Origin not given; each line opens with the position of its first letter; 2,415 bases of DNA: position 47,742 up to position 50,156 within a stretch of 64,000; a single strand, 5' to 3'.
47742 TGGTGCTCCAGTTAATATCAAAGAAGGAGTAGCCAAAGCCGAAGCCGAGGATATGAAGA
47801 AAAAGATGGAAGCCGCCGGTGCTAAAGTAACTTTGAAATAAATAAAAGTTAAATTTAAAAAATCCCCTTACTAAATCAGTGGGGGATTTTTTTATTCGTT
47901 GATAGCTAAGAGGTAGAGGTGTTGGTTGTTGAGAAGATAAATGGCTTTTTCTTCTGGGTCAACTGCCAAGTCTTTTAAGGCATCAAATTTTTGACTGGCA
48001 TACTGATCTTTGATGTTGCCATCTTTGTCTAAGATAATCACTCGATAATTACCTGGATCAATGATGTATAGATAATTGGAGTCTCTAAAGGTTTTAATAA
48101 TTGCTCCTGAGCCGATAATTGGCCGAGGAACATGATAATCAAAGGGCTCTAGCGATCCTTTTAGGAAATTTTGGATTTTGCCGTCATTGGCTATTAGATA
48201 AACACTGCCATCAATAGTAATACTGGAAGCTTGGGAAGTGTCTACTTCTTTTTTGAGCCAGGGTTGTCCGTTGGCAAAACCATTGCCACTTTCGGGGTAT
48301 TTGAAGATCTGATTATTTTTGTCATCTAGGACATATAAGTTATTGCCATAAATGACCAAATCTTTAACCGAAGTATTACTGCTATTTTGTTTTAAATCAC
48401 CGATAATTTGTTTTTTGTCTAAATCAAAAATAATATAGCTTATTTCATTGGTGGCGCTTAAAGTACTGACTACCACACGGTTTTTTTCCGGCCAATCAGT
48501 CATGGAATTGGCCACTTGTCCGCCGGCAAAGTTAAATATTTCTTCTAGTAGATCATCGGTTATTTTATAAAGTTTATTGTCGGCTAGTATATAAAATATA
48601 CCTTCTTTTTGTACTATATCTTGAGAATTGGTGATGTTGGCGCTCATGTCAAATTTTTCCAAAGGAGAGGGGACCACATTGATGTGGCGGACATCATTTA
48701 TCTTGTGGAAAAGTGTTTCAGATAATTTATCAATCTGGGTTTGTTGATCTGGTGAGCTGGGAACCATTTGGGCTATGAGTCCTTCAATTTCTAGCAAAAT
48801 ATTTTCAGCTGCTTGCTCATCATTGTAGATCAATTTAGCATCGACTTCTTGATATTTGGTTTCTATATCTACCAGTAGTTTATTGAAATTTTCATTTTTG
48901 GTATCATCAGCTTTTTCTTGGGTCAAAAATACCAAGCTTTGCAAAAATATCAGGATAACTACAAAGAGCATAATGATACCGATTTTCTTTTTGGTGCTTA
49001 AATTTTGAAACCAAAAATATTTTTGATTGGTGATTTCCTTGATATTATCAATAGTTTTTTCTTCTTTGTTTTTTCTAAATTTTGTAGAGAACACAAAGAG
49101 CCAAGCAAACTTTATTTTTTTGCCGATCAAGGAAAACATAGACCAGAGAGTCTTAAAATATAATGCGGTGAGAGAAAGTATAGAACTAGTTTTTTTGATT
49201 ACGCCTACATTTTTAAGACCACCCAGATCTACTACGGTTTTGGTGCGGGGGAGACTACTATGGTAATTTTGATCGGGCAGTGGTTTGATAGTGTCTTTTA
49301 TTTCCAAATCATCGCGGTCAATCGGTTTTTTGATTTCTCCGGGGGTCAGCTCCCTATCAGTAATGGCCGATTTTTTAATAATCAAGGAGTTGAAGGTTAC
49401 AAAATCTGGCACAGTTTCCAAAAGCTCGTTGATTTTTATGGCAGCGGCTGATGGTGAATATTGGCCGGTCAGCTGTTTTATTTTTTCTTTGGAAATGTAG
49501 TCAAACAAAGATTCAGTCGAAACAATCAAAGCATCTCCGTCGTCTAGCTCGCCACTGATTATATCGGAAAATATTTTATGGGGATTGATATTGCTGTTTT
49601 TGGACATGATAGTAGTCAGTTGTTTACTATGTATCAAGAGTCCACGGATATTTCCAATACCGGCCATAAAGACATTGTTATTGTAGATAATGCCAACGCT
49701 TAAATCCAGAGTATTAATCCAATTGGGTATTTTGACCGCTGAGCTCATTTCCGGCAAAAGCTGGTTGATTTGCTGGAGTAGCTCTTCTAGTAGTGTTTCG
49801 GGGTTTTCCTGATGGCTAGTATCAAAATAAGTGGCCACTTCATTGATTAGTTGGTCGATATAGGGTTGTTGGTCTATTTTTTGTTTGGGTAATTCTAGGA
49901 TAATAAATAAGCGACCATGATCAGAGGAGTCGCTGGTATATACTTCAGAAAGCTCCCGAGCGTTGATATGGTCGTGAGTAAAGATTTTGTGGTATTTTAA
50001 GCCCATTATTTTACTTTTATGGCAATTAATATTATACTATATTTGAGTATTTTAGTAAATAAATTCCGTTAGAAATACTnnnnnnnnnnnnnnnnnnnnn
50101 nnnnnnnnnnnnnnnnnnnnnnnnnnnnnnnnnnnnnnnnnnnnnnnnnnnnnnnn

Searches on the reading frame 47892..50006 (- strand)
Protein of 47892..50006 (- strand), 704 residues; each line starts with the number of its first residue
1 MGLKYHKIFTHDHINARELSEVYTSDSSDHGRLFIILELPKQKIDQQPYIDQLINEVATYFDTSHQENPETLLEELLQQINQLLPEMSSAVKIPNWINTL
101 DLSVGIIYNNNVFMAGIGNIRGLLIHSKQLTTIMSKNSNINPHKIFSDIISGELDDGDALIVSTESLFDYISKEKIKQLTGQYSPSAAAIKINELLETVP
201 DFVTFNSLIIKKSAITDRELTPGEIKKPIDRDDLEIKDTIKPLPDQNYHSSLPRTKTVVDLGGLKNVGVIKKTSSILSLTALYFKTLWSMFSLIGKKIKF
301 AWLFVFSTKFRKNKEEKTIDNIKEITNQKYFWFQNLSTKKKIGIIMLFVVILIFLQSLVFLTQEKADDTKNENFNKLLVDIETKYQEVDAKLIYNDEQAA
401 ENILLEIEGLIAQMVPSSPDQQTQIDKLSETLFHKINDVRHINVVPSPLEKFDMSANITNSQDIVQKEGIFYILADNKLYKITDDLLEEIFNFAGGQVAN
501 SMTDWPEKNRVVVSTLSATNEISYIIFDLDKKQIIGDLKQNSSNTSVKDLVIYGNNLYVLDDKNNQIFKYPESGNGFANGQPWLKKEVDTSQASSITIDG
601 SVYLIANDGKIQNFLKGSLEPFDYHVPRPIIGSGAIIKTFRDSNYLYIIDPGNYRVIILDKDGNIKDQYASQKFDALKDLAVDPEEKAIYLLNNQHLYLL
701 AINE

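Call 5: search_protein_families(library=pfam, proteins=[window:47892-50006:-], max_evalue=0.1)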
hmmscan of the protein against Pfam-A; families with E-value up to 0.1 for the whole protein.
window:47892-50006:- (704 aa): 2 families
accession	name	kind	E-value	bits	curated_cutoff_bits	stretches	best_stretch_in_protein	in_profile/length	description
PF25686.1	Betaherpes_U91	-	0.00018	21.5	27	1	307-381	70-139/157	Betaherpesvirus U91 protein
PF24688.1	SseK_NleB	-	0.00047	19.9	25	1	24-74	246-296/317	SseK/NleB family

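Call 76: search_protein_families(library=padloc, proteins=[window:47892-50006:-], max_evalue=0.1)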
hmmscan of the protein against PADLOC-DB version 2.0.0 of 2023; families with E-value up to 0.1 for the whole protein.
window:47892-50006:- (704 aa): 0 families
